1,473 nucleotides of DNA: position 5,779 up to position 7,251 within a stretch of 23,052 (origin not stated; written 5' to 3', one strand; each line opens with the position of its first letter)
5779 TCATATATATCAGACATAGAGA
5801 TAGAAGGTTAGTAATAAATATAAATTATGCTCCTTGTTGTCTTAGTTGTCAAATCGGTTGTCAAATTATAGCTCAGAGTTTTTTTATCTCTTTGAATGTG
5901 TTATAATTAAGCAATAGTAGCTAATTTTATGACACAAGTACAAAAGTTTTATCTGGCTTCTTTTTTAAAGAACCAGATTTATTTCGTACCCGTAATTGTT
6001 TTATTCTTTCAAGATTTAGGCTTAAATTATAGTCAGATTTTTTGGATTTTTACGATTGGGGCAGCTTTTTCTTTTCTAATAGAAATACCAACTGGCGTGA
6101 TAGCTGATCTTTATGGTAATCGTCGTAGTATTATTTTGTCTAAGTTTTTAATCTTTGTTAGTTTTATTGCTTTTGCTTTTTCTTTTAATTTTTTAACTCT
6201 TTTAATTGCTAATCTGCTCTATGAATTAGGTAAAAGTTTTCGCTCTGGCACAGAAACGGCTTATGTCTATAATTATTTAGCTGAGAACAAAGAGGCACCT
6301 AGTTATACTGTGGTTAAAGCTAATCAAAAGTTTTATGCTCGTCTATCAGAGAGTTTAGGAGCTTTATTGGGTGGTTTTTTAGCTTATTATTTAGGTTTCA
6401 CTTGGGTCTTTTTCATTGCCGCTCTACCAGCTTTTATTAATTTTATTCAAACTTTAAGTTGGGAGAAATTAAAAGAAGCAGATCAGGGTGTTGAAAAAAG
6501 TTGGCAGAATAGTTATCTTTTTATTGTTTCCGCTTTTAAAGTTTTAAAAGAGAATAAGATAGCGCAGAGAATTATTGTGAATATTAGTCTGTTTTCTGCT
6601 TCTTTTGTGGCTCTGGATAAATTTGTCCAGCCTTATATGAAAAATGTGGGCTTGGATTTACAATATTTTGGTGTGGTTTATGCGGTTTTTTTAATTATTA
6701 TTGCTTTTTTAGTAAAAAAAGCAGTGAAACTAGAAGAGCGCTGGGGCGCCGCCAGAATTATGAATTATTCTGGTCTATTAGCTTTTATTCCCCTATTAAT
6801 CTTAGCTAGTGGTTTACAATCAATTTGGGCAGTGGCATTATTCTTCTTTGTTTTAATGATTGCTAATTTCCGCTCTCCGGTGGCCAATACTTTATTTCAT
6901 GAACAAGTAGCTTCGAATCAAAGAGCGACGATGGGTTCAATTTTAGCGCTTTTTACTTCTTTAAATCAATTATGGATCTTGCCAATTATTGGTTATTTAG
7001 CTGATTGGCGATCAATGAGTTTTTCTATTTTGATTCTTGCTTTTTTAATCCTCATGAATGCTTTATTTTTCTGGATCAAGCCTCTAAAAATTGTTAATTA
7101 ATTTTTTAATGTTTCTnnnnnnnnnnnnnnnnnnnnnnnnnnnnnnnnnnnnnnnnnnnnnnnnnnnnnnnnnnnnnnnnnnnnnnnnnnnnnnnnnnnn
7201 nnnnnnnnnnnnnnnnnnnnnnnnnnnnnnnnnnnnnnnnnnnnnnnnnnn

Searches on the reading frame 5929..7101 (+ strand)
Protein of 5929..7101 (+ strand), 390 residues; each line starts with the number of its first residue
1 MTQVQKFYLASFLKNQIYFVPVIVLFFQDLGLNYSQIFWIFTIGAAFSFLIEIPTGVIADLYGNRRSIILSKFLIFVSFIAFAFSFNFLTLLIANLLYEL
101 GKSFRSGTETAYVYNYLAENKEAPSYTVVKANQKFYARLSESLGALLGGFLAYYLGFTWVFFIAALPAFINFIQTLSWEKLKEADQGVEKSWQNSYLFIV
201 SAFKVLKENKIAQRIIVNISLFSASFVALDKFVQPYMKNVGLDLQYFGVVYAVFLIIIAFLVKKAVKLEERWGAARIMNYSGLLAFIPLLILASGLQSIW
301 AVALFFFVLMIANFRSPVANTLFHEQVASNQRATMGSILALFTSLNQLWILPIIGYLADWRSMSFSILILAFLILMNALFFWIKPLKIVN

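Call 3: search_protein_families(library=pfam, proteins=[window:5929-7101:+], max_evalue=0.1)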
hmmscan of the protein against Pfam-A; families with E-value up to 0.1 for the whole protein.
window:5929-7101:+ (390 aa): 2 families
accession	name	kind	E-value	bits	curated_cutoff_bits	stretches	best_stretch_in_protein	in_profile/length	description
PF07690.21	MFS_1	-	3.4e-27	95.7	33.4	2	16-291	13-284/347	Major Facilitator Superfamily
PF12832.13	MFS_1_like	-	0.00011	21.8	25.2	1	19-308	18-310/373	MFS_1 like family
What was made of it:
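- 5929..7101 (+): MFS transporter gene, first gene of the co-directional array. It ends 15 bp before the fusion gene and encodes no cysteines. Pfam MFS_1, E 3.4e-27 (call 3).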

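Call 4: search_protein_families(library=ncbifam, proteins=[window:5929-7101:+], max_evalue=0.1)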
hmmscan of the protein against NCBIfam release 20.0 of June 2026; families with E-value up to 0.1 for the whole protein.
window:5929-7101:+ (390 aa): 8 families
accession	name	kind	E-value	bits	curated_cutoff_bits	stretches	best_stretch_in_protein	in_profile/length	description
NF000049.1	tet_MFS_40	exception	7.1e-15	55.1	800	2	20-151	28-155/406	tetracycline efflux MFS transporter Tet(40)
NF040872.1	MFS_HP1165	exception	2e-12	46.9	700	1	7-385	8-379/385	HP1165 family MFS efflux transporter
TIGR00880.1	2_A_01_02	superfamily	2e-11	44.2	131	1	41-178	4-137/141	multidrug resistance protein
NF000043.1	tet_MFS_P_a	exception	1e-10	41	750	1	24-375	31-391/420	tetracycline efflux MFS transporter TetA(P)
TIGR00886.1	2A0108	subfamily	3.4e-05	23.1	311.7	1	19-98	20-101/368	NarK family nitrate/nitrite MFS transporter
NF049980.1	SfMCT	equivalog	0.00015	20.5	320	1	28-94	30-96/378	L-lactate MFS transporter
TIGR00893.1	2A0114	subfamily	0.00036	19.6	395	1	28-191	22-181/399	D-galactonate transporter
NF000031.1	MFS_efflux_LmrA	exception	0.00046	19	850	1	35-164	66-192/484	lincomycin efflux MFS transporter Lmr(A)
